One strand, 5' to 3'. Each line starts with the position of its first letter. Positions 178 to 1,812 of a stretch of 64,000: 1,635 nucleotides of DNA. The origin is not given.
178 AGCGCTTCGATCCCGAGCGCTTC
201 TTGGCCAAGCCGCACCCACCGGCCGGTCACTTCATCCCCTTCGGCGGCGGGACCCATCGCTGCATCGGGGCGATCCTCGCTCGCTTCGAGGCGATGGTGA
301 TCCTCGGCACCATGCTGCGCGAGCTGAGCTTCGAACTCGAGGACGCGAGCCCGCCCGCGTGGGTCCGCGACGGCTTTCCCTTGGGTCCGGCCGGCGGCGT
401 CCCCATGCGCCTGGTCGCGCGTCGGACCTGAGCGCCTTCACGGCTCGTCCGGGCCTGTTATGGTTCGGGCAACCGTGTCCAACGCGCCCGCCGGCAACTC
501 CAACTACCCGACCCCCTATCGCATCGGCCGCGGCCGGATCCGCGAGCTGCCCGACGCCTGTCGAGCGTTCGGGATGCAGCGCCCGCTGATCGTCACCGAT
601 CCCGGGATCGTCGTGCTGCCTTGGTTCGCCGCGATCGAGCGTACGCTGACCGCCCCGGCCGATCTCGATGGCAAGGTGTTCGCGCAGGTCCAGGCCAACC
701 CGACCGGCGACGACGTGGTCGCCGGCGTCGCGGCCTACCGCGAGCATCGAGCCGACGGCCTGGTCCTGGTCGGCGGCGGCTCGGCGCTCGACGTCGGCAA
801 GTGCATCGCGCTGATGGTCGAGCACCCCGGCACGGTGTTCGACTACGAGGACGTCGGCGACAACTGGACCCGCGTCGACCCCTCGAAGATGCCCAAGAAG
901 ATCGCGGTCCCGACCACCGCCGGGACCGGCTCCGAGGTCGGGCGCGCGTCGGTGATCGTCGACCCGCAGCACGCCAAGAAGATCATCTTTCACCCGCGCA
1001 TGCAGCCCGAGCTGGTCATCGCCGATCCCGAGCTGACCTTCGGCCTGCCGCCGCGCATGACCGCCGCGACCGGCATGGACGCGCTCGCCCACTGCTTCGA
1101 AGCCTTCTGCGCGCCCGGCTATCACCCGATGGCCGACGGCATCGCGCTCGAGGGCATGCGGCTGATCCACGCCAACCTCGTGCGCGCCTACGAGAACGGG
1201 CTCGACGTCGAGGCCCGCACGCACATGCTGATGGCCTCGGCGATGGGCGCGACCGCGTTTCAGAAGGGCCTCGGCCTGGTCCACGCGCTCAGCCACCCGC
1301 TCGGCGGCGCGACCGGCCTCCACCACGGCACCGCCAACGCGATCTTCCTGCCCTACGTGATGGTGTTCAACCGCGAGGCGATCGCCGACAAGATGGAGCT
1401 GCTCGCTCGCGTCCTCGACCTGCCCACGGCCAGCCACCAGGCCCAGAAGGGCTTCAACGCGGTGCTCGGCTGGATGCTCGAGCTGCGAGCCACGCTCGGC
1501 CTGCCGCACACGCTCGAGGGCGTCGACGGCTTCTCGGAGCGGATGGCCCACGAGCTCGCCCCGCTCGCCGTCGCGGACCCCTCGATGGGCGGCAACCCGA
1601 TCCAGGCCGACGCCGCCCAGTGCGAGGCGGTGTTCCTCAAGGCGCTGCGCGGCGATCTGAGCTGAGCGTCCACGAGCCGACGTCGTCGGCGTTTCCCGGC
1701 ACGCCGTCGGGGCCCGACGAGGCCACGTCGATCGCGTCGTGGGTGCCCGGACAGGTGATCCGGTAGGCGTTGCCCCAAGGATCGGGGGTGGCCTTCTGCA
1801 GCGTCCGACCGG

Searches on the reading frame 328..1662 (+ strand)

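Call 75: search_protein_families(library=pfam, proteins=[window:328-1662:+], max_evalue=0.1)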
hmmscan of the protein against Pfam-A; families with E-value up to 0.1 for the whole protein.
window:328-1662:+ (445 aa): 3 families
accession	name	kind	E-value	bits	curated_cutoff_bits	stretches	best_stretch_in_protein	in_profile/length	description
PF00465.25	Fe-ADH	-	4.9e-44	150.3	31.3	1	61-234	1-168/168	Iron-containing alcohol dehydrogenase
PF25137.1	ADH_Fe_C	-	4.3e-40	137.9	27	1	245-439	1-193/194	Fe-containing alcohol dehydrogenase family, C-terminal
PF13685.12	Fe-ADH_2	-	3e-09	37.5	28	1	65-163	1-96/149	Iron-containing alcohol dehydrogenase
